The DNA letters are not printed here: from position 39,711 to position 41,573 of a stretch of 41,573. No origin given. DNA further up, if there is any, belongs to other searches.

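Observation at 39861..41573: MerR DNA-binding domain fused to a cytoplasmic copy of the importer's own family-5 substrate-binding protein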

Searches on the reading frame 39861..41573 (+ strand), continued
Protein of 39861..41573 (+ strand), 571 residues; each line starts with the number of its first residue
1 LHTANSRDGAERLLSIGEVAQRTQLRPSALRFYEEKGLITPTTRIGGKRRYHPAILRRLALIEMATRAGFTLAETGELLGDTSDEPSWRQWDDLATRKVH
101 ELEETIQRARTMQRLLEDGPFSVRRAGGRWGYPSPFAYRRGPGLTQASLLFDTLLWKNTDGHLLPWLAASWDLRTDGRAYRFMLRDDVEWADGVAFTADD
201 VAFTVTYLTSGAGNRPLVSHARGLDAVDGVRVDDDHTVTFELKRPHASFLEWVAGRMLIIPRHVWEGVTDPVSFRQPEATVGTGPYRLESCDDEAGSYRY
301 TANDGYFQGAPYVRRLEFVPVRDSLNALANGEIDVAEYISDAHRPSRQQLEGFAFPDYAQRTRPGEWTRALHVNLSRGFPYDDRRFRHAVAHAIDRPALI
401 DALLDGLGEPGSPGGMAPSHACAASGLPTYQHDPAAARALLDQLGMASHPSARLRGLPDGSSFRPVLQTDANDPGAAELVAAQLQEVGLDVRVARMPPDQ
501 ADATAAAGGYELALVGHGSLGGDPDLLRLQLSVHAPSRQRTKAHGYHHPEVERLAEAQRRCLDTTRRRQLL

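Call 55: search_solved_structures(query=A2, max_evalue=1e-20, show_alignments=5)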
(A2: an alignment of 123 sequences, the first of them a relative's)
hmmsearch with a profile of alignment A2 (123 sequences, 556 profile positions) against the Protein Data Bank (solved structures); distinct sequences matched with E-value up to 1e-20: 91 (the best 60 are shown).
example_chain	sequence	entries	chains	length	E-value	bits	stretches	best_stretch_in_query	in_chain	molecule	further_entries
2noo_A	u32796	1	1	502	4e-54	187.3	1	68-508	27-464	Nickel-binding periplasmic protein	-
5isu_A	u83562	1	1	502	3.2e-53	184.3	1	68-517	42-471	Lmo0135 protein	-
1xoc_A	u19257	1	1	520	8.7e-53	182.9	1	90-522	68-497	Oligopeptide-binding protein appA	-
8spm_A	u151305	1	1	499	3e-52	181.1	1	68-507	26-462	Nickel ABC transporter, nickel/metallophore periplasmic binding protein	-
3mzb_A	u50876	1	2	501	3.1e-52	181.1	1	68-507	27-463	Nickel-binding periplasmic protein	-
1zlq_A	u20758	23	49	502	3.1e-52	181.1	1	68-507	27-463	Nickel-binding periplasmic protein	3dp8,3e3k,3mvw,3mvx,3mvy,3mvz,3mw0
1uiu_A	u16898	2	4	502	3.3e-52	181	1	68-507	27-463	Nickel-binding periplasmic protein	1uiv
9t0v_A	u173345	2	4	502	6.4e-52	180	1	68-506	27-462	Nickel-binding periplasmic protein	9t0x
3qim_A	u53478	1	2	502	7.2e-52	179.9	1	68-506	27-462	Nickel-binding periplasmic protein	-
6lzu_A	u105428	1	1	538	7.8e-51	176.5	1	71-529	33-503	Peptide ABC transporter, periplasmic peptide-binding protein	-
8z1z_F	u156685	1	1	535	1.3e-50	175.7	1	81-511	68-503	Dipeptide-binding protein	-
1dpp_A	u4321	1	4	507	1.4e-50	175.7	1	82-511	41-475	DIPEPTIDE BINDING PROTEIN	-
8z1y_F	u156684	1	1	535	1.6e-50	175.4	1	81-511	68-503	Dipeptide-binding protein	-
6lzt_A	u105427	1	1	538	2.9e-50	174.6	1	71-529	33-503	Peptide ABC transporter, periplasmic peptide-binding protein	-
7ebm_A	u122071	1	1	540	3e-50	174.5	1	71-529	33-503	Peptide ABC transporter, periplasmic peptide-binding protein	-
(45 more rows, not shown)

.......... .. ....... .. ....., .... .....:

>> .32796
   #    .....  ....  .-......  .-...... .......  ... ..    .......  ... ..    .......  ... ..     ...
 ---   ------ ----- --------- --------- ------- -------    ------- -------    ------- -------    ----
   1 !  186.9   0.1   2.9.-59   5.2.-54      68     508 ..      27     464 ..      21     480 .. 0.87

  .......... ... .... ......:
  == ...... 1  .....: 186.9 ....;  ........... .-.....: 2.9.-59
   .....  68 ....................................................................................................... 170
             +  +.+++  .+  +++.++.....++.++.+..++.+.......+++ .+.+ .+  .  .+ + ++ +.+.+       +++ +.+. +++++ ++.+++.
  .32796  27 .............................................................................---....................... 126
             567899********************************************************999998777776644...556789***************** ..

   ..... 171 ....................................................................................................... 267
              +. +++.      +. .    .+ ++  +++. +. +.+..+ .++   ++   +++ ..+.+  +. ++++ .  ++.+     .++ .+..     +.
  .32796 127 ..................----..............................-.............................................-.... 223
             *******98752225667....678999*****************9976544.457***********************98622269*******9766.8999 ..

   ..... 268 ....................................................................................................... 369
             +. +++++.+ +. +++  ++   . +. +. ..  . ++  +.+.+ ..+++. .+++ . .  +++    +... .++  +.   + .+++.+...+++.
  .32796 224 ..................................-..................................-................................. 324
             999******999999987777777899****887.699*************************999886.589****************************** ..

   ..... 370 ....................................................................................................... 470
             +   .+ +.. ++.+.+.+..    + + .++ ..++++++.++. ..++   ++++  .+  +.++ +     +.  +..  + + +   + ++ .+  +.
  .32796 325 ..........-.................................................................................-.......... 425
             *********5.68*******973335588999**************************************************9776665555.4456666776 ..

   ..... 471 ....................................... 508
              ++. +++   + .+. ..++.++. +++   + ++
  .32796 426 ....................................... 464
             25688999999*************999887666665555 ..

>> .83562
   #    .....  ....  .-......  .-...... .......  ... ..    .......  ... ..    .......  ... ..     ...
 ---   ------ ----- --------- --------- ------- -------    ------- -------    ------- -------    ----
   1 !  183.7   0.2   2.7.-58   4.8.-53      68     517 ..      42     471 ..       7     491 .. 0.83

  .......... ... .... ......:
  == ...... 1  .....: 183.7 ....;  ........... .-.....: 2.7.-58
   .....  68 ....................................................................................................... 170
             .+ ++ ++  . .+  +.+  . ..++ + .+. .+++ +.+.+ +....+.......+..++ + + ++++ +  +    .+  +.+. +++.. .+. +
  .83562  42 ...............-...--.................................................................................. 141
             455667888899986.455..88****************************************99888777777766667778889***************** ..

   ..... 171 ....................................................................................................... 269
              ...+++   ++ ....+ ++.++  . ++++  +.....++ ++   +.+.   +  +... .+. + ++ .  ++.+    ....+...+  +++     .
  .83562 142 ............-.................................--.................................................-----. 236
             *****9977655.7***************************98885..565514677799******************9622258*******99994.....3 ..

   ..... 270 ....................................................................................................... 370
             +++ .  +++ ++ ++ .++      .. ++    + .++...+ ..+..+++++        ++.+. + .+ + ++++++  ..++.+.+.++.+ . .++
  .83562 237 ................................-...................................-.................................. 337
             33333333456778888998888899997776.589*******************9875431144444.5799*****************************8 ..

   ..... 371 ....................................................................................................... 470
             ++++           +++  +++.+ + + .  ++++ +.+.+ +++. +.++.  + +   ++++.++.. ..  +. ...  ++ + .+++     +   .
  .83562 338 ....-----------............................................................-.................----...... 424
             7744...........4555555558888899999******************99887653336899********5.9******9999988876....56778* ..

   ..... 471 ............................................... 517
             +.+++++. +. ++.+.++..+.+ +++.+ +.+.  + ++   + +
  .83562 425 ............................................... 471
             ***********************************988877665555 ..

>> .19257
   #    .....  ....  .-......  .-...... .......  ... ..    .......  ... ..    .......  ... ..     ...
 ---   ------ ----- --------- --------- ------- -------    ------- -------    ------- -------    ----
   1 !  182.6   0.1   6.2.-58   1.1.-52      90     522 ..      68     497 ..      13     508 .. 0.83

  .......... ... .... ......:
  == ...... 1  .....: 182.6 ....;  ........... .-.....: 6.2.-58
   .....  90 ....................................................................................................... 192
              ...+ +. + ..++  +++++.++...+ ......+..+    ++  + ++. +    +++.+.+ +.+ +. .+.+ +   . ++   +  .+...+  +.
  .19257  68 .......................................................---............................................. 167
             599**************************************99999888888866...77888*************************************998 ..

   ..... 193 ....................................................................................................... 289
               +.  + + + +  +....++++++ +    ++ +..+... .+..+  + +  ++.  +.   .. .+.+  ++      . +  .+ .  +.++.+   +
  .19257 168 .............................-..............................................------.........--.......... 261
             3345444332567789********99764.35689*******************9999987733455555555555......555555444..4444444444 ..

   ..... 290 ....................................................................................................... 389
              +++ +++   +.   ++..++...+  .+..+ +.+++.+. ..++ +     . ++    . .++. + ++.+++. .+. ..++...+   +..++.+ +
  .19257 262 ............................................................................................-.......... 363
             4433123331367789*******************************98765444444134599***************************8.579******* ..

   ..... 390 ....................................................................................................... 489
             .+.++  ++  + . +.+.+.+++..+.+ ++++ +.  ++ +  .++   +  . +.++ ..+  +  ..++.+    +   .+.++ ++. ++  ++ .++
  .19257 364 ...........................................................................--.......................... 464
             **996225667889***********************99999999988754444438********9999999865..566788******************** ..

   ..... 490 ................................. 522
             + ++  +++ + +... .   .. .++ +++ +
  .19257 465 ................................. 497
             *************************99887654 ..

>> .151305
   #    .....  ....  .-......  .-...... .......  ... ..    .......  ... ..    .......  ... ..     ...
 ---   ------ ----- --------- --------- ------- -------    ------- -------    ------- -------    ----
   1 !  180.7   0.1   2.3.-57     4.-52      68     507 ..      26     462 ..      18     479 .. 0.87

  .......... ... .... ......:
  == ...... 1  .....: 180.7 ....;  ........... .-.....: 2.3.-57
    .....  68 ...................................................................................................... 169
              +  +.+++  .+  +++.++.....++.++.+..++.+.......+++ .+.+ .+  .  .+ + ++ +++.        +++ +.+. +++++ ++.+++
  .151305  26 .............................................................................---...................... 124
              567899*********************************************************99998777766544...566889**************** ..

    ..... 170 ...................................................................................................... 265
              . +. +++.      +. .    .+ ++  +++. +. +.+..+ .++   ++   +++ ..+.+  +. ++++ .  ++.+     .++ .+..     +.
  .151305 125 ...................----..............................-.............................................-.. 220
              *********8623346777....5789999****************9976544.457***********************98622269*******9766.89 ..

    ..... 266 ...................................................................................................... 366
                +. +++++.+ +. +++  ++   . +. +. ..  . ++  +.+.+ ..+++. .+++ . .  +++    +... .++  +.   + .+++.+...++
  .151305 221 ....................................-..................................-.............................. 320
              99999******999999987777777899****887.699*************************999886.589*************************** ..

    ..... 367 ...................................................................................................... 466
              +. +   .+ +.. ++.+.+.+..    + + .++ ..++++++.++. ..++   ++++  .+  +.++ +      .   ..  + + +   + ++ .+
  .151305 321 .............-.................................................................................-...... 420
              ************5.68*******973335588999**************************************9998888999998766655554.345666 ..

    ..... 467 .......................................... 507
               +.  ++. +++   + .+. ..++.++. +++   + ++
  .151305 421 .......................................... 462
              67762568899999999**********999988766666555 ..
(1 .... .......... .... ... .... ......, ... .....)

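Call 61: find_encoding_contigs(protein=P0060, flank=9000, max_places=1)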
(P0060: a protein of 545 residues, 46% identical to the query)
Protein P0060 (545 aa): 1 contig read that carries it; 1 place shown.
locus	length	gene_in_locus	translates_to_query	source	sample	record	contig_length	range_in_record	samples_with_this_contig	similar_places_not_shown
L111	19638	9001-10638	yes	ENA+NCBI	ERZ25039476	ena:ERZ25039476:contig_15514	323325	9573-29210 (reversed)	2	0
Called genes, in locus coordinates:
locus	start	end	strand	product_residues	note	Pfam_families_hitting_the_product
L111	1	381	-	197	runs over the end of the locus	PF08241:Methyltransf_11, PF08242:Methyltransf_12 (weak), PF13649:Methyltransf_25, PF13847:Methyltransf_31 (weak)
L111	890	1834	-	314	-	PF00126:HTH_1, PF03466:LysR_substrate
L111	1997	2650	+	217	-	PF02663:FmdE, PF01258:zf-dskA_traR (weak)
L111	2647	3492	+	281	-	PF13489:Methyltransf_23, PF08241:Methyltransf_11 (weak), PF08242:Methyltransf_12 (weak), PF13649:Methyltransf_25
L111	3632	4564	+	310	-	PF00528:BPD_transp_1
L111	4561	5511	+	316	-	PF00528:BPD_transp_1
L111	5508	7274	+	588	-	PF00005:ABC_tran, PF02463:SMC_N (faint), PF13401:AAA_22 (faint), PF13555:AAA_29 (faint), PF13304:AAA_21 (weak), PF08352:oligo_HPY, PF00005:ABC_tran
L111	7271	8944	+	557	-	PF00496:SBP_bac_5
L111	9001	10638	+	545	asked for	PF00496:SBP_bac_5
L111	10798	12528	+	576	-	PF15892:BNR_4 (faint), PF13088:BNR_2 (faint), PF24316:Tli3 (faint), PF02012:BNR (faint)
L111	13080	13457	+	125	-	PF01022:HTH_5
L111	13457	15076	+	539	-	PF07992:Pyr_redox_2, PF01134:GIDA (faint), PF13738:Pyr_redox_3 (weak), PF00070:Pyr_redox, PF02852:Pyr_redox_dim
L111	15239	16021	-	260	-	-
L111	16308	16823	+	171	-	PF04542:Sigma70_r2, PF08281:Sigma70_r4_2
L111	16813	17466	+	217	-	PF13490:zf-HC2 (weak)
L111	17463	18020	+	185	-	PF02627:CMD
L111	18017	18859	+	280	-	PF13353:Fer4_12 (weak), PF04055:Radical_SAM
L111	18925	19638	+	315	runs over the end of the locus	PF12974:Phosphonate-bd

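Call 62: find_encoding_contigs(protein=P0099, flank=9000, max_places=2)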
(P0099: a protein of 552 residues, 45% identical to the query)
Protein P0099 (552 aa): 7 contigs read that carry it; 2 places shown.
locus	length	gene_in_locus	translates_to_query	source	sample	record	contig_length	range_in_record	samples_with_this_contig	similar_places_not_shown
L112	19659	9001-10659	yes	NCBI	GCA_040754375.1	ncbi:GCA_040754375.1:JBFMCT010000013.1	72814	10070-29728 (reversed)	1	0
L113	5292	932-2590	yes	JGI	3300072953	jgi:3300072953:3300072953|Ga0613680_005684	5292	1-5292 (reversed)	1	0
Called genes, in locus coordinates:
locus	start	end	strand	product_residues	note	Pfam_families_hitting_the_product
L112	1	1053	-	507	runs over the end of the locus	PF01471:PG_binding_1, PF03734:YkuD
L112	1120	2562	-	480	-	PF01569:PAP2 (weak), PF22778:VCPO_2nd (weak), PF01569:PAP2, PF22778:VCPO_2nd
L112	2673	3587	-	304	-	PF00126:HTH_1, PF03466:LysR_substrate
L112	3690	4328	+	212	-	PF02663:FmdE, PF01258:zf-dskA_traR (weak)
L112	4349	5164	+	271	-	PF13489:Methyltransf_23 (weak), PF13847:Methyltransf_31 (weak), PF08241:Methyltransf_11, PF08242:Methyltransf_12, PF13649:Methyltransf_25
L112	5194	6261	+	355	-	PF00528:BPD_transp_1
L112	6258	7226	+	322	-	PF00528:BPD_transp_1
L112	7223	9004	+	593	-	PF00005:ABC_tran, PF02463:SMC_N (faint), PF13401:AAA_22 (faint), PF13555:AAA_29 (faint), PF13304:AAA_21 (weak), PF08352:oligo_HPY, PF00005:ABC_tran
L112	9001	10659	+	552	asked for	PF00496:SBP_bac_5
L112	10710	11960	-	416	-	PF10648:Gmad2, PF10646:Germane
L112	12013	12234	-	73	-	-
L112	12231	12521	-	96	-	-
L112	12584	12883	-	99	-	-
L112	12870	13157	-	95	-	-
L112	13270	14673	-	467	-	PF00270:DEAD, PF04851:ResIII (weak), PF00271:Helicase_C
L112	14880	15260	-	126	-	PF00903:Glyoxalase, PF18029:Glyoxalase_6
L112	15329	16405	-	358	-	PF02350:Epimerase_2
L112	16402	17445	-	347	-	PF01073:3Beta_HSD, PF01370:Epimerase, PF02719:Polysacc_synt_2, PF04321:RmlD_sub_bind, PF07993:NAD_binding_4, PF08659:KR (faint), PF16363:GDP_Man_Dehyd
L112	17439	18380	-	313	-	PF04321:RmlD_sub_bind, PF01370:Epimerase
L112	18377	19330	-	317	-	PF00535:Glycos_transf_2, PF10111:Glyco_tranf_2_2, PF13641:Glyco_tranf_2_3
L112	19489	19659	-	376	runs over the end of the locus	-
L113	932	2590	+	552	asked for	PF00496:SBP_bac_5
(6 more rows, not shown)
